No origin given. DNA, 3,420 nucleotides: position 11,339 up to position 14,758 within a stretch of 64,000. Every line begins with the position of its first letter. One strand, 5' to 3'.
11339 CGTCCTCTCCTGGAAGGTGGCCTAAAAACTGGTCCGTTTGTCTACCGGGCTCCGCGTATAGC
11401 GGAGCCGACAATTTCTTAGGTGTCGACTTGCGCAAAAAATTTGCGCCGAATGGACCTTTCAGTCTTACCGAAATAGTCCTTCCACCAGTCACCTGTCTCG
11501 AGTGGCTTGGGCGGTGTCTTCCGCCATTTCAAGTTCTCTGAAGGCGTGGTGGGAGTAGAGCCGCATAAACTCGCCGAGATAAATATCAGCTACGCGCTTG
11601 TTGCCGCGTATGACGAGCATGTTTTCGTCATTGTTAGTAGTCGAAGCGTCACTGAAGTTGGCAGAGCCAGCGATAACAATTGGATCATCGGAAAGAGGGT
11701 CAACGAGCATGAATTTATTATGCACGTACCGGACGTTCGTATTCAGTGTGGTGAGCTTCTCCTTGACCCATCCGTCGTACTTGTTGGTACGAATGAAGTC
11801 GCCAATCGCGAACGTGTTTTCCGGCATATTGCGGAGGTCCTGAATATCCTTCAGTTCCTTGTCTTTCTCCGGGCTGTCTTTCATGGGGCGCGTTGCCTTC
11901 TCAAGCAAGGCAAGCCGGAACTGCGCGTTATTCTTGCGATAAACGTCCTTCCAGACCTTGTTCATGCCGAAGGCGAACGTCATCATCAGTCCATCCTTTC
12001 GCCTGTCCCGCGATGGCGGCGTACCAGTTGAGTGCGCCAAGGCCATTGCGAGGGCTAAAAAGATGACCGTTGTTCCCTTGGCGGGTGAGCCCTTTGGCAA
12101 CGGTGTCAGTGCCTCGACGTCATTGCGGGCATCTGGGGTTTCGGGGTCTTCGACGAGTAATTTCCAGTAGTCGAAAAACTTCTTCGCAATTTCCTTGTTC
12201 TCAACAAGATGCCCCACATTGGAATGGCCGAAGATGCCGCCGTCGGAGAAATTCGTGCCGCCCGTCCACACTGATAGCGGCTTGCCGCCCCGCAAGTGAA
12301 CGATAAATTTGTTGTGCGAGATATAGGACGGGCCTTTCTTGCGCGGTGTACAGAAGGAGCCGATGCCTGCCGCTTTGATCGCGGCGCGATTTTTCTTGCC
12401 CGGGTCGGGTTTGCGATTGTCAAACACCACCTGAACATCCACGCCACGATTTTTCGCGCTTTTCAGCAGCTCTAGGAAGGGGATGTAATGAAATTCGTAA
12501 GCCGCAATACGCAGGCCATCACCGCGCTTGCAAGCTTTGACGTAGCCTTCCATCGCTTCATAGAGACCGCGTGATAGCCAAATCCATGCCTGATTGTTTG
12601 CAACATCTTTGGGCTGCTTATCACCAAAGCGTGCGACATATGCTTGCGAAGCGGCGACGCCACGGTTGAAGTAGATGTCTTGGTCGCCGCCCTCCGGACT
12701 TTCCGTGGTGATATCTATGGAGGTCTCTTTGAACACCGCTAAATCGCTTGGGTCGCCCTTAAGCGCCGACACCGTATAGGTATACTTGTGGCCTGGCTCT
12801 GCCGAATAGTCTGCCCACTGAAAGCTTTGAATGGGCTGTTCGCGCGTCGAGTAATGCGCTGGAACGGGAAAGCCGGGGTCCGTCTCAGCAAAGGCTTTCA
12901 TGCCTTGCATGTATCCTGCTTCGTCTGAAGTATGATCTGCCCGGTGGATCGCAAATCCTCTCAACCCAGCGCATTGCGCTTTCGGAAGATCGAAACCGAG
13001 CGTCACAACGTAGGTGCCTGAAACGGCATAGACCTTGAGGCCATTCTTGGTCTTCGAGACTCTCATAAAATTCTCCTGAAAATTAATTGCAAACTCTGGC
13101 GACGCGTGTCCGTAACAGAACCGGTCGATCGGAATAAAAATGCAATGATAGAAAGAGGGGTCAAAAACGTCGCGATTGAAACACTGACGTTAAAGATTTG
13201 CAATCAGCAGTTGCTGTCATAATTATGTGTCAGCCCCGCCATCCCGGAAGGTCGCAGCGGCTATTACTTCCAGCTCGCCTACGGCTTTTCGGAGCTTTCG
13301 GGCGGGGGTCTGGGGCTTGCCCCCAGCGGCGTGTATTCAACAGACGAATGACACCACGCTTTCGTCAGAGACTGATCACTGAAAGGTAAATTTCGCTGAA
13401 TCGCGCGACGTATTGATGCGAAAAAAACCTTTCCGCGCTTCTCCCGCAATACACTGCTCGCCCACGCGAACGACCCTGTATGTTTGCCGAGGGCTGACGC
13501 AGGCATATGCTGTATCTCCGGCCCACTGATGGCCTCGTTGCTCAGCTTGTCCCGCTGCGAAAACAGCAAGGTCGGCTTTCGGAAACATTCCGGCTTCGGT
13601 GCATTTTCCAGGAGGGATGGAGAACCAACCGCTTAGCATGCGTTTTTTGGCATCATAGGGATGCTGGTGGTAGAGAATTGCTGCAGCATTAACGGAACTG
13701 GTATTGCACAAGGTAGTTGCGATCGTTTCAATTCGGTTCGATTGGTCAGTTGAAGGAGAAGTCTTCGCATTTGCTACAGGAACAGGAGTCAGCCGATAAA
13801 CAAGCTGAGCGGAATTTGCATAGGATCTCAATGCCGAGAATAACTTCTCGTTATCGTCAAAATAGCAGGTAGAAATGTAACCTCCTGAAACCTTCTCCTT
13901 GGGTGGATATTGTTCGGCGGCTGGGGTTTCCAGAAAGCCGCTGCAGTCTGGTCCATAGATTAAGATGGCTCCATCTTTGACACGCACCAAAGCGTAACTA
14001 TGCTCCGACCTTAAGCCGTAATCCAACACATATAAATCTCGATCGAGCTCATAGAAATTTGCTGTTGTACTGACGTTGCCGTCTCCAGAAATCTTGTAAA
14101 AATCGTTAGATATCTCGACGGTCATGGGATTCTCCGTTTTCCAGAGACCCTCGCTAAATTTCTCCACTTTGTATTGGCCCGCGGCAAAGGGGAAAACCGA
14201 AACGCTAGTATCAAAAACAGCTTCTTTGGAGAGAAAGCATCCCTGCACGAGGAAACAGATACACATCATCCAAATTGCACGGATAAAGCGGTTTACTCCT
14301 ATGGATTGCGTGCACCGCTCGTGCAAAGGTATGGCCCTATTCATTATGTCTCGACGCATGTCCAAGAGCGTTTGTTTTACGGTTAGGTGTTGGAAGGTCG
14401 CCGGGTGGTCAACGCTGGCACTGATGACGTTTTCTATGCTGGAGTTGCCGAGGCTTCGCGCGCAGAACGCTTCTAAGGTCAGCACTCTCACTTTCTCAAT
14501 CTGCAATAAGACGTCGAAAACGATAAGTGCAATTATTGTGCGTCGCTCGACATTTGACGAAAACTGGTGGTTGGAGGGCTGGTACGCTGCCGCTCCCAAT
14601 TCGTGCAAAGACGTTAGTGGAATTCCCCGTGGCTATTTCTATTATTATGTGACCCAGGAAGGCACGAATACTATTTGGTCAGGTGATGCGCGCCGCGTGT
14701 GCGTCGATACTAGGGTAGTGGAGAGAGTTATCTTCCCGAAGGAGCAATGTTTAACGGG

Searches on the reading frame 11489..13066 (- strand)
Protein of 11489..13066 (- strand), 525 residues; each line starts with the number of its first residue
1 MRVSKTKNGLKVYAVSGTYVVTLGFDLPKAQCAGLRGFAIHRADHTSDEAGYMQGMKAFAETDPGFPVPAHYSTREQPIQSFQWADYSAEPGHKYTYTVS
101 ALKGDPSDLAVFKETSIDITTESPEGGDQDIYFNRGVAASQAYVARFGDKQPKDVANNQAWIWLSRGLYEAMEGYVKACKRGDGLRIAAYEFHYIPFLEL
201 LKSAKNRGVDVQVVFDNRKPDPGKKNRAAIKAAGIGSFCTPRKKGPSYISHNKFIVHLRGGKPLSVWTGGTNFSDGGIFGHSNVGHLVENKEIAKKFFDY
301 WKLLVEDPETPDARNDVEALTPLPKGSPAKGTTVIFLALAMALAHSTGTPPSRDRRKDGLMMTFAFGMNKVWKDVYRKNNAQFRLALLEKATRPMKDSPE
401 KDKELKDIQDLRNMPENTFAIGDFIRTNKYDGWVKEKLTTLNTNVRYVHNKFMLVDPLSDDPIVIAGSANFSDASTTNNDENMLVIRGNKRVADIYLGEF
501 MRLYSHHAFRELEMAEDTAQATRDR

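Call 7: search_protein_families(library=pfam, proteins=[window:11489-13066:-], max_evalue=0.001)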
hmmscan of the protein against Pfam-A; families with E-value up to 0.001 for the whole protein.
window:11489-13066:- (525 aa): 1 family
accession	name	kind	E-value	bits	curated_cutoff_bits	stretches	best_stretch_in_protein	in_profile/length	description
PF13091.12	PLDc_2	-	1.9e-19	70.2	27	2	430-502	65-130/132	PLD-like domain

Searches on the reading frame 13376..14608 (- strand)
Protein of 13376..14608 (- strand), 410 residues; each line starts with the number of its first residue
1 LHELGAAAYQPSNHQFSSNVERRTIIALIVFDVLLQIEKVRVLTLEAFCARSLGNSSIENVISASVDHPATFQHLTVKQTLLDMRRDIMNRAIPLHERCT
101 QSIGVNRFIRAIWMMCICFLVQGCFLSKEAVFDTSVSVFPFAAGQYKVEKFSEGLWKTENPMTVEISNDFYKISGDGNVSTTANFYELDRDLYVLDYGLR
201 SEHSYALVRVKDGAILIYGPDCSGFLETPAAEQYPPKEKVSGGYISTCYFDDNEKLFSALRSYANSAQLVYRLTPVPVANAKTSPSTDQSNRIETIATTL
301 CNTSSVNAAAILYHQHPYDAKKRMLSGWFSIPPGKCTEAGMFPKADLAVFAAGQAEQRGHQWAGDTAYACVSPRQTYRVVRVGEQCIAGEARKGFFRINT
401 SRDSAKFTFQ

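Call 8: search_protein_families(library=pfam, proteins=[window:13376-14608:-], max_evalue=0.001)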
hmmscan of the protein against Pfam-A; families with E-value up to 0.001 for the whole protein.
window:13376-14608:- (410 aa): 1 family
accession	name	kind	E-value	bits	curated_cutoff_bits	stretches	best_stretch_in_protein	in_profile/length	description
PF06282.16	DUF1036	-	3.3e-08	34.6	23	1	299-405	6-107/113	Protein of unknown function (DUF1036)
